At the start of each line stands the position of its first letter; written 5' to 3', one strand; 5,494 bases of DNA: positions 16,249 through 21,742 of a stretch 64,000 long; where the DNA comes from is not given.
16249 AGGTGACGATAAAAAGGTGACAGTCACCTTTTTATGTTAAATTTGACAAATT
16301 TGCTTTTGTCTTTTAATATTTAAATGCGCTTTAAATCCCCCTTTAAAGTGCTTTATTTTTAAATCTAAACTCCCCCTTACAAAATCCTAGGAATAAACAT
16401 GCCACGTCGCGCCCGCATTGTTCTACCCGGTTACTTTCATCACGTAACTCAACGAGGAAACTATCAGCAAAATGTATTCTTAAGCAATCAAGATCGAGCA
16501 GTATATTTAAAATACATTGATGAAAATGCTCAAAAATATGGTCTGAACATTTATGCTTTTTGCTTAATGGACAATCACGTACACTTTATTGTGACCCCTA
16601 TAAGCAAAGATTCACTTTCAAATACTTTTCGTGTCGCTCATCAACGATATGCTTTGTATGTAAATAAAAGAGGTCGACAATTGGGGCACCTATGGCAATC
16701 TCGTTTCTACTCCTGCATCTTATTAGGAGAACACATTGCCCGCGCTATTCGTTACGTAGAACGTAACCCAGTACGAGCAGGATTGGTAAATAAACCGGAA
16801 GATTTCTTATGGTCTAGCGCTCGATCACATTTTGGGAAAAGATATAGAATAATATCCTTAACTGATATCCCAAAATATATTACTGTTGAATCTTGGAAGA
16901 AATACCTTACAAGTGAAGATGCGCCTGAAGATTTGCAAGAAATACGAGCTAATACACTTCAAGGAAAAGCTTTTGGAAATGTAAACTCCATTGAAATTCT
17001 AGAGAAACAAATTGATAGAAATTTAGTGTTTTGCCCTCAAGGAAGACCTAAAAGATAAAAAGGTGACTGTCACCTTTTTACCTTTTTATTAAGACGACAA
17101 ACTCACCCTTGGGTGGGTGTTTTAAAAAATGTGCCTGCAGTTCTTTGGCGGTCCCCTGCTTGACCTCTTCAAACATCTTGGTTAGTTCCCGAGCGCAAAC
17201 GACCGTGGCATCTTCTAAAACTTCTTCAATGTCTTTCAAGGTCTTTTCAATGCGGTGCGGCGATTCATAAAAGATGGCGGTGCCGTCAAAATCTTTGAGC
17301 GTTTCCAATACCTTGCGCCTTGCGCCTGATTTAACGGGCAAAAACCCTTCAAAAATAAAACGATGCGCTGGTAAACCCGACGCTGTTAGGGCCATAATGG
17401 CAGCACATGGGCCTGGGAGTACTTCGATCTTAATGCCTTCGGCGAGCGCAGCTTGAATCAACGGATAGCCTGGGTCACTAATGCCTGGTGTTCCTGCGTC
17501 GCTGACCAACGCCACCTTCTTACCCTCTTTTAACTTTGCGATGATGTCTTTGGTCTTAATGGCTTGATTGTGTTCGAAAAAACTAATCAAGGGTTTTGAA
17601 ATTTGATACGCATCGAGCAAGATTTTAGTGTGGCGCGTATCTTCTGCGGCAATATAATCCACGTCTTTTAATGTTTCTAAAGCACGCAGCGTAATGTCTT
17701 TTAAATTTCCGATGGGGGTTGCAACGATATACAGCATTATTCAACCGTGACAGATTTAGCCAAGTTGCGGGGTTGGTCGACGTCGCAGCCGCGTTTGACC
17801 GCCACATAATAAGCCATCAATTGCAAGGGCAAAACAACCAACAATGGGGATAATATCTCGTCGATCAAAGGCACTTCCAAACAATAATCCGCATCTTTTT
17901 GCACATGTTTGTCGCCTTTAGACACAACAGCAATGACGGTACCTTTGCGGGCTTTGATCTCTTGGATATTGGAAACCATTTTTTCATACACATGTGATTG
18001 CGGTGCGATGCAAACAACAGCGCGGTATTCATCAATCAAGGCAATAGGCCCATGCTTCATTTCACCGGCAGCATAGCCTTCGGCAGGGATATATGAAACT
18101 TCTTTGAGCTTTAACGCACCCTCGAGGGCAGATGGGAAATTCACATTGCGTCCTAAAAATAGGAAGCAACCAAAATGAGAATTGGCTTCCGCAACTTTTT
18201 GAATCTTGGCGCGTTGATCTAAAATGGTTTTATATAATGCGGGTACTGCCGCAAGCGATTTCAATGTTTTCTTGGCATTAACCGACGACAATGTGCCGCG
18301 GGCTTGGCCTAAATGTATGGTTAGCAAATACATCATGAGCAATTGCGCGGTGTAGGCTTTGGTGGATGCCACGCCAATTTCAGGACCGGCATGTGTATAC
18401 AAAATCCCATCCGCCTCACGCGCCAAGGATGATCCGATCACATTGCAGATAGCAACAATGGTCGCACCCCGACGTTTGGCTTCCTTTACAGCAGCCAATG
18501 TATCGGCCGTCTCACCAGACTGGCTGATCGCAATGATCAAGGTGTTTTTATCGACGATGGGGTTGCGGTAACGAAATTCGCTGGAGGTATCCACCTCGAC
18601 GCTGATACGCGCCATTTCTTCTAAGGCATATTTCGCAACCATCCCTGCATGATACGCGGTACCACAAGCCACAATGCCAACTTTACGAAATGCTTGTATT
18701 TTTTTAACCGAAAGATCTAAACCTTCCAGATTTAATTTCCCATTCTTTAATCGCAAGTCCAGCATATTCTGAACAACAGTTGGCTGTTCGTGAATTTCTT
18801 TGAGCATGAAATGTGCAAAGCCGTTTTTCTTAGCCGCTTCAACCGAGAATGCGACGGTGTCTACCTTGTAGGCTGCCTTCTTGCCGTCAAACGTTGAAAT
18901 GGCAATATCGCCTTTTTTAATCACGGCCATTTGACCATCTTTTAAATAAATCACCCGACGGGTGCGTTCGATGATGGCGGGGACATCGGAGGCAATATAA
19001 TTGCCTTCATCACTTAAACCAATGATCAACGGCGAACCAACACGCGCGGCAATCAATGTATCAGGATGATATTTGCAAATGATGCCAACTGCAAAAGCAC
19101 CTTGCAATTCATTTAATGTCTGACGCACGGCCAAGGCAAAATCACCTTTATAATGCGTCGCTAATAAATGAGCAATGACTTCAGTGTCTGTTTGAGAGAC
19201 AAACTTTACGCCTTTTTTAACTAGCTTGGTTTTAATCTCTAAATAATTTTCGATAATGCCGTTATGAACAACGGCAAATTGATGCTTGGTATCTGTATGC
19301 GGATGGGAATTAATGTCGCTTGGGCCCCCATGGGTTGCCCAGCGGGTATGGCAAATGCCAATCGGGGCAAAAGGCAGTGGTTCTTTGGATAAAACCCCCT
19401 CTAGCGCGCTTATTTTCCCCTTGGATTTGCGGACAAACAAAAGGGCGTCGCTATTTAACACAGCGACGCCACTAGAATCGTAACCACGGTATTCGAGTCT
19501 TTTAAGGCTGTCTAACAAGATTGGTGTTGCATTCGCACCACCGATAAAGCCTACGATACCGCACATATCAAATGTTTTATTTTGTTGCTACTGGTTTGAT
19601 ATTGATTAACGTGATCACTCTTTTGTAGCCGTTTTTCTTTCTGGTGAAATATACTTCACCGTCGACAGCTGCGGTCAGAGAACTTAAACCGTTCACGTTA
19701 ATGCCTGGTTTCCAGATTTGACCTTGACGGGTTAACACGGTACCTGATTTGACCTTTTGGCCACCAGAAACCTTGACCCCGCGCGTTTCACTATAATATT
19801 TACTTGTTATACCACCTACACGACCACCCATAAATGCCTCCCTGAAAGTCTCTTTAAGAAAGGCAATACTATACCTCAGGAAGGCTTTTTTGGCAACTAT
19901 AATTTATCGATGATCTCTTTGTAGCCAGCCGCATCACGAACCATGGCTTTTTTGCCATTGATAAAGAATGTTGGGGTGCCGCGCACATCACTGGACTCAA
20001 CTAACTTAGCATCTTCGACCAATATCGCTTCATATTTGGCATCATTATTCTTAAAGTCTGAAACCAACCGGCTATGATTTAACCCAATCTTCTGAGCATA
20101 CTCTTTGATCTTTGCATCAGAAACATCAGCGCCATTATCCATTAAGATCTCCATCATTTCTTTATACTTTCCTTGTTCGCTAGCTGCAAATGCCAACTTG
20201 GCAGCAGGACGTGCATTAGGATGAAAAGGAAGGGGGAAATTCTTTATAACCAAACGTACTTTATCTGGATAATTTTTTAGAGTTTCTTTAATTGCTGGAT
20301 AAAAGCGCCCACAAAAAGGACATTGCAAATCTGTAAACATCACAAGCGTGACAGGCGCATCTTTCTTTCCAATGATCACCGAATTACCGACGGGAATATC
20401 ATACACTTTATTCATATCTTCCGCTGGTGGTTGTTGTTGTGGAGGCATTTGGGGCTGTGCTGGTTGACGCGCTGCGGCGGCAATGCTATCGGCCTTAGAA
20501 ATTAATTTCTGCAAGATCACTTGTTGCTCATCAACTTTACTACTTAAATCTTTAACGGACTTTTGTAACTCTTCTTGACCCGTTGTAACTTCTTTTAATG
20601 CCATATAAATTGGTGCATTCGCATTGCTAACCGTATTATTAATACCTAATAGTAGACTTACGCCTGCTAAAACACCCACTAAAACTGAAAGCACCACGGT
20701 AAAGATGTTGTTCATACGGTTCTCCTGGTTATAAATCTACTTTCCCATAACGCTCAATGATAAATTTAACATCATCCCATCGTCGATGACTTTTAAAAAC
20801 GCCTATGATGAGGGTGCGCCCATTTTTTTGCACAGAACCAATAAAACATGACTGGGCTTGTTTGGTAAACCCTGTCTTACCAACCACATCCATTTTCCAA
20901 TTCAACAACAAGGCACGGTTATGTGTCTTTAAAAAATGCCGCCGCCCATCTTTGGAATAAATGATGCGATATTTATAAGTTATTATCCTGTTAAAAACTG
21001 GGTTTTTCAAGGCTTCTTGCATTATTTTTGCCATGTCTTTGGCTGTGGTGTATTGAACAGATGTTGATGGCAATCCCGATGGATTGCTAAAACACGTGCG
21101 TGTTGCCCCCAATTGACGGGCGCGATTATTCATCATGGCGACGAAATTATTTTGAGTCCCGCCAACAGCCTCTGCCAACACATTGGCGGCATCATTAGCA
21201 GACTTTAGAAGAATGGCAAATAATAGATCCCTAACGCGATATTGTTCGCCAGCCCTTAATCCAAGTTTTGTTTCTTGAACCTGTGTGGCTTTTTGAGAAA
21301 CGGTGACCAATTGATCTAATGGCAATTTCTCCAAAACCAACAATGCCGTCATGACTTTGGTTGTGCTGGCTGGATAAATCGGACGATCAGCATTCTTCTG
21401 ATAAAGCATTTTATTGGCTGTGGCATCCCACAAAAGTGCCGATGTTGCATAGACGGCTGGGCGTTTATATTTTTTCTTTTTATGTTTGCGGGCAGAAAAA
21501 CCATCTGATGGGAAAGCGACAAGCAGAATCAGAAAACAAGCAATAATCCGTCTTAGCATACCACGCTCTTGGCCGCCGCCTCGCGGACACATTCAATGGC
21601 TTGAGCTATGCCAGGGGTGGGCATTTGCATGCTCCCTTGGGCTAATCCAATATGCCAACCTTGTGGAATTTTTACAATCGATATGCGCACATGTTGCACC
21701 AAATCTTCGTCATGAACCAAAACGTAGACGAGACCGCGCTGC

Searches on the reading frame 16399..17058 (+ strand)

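Call 63: search_protein_families(library=pfam, proteins=[window:16399-17058:+], max_evalue=0.001)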
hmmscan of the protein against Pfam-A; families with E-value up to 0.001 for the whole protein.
window:16399-17058:+ (219 aa): 1 family
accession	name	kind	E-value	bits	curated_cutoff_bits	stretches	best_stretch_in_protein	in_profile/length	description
PF01797.21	Y1_Tnp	-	8.8e-14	52.1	23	1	15-123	8-121/121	Transposase IS200 like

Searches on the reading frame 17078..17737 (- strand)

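Call 64: search_protein_families(library=pfam, proteins=[window:17078-17737:-], max_evalue=0.001)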
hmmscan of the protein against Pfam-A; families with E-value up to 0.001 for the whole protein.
window:17078-17737:- (219 aa): 1 family
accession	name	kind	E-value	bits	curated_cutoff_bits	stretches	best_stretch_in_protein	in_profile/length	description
PF00590.25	TP_methylase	-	8.4e-37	127.6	27.8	1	1-200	1-211/212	Tetrapyrrole (Corrin/Porphyrin) Methylases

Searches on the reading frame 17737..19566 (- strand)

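Call 64: search_protein_families(library=pfam, proteins=[window:17737-19566:-], max_evalue=0.001)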
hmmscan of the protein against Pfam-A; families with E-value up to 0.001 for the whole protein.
window:17737-19566:- (609 aa): 5 families
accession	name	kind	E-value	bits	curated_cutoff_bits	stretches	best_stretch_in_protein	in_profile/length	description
PF01380.27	SIS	-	2.2e-58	196.1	25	2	294-417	6-130/131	SIS domain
PF13522.11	GATase_6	-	1.4e-19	70.8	27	1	69-193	12-129/130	Glutamine amidotransferase domain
PF13537.11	GATase_7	-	9.4e-15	55.2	25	1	87-198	13-121/123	Glutamine amidotransferase domain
PF13580.11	SIS_2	-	0.00046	20.7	27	1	328-373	92-136/138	SIS domain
PF13230.11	GATase_4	-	0.00095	18.6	23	0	68-133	72-135/272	Glutamine amidotransferases class-II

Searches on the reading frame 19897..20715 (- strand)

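Call 64: search_protein_families(library=pfam, proteins=[window:19897-20715:-], max_evalue=0.001)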
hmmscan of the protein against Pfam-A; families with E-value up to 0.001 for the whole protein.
window:19897-20715:- (272 aa): 3 families
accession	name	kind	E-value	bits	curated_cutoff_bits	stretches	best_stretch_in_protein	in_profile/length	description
PF13462.12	Thioredoxin_4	-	5e-25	89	23.2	1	111-271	4-165/165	Thioredoxin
PF01323.26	DSBA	-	4.8e-18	66.1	25.6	1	123-263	1-181/191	DSBA-like thioredoxin domain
PF13098.12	Thioredoxin_2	-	8.3e-06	26.5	27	1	121-265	6-94/104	Thioredoxin-like domain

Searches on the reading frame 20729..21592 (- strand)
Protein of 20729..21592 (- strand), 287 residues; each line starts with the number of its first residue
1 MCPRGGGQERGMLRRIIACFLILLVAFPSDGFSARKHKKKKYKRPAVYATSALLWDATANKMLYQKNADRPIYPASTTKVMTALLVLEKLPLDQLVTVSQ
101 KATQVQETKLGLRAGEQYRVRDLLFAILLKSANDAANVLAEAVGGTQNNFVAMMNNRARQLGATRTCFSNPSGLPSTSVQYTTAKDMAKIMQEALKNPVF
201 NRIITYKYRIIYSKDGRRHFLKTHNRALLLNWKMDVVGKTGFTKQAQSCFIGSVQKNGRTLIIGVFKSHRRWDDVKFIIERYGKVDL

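Call 64: search_protein_families(library=pfam, proteins=[window:20729-21592:-], max_evalue=0.001)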
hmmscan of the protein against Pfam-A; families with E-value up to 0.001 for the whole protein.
window:20729-21592:- (287 aa): 3 families
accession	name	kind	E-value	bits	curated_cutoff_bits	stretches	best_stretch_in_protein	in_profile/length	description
PF00768.25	Peptidase_S11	-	2.5e-51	174.9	27.6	1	40-267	3-236/239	D-alanyl-D-alanine carboxypeptidase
PF13354.11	Beta-lactamase2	-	7.7e-16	58.5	22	1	62-266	12-213/214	Beta-lactamase enzyme family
PF02113.21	Peptidase_S13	-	3.6e-08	33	22.8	1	50-93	18-62/444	D-Ala-D-Ala carboxypeptidase 3 (S13) family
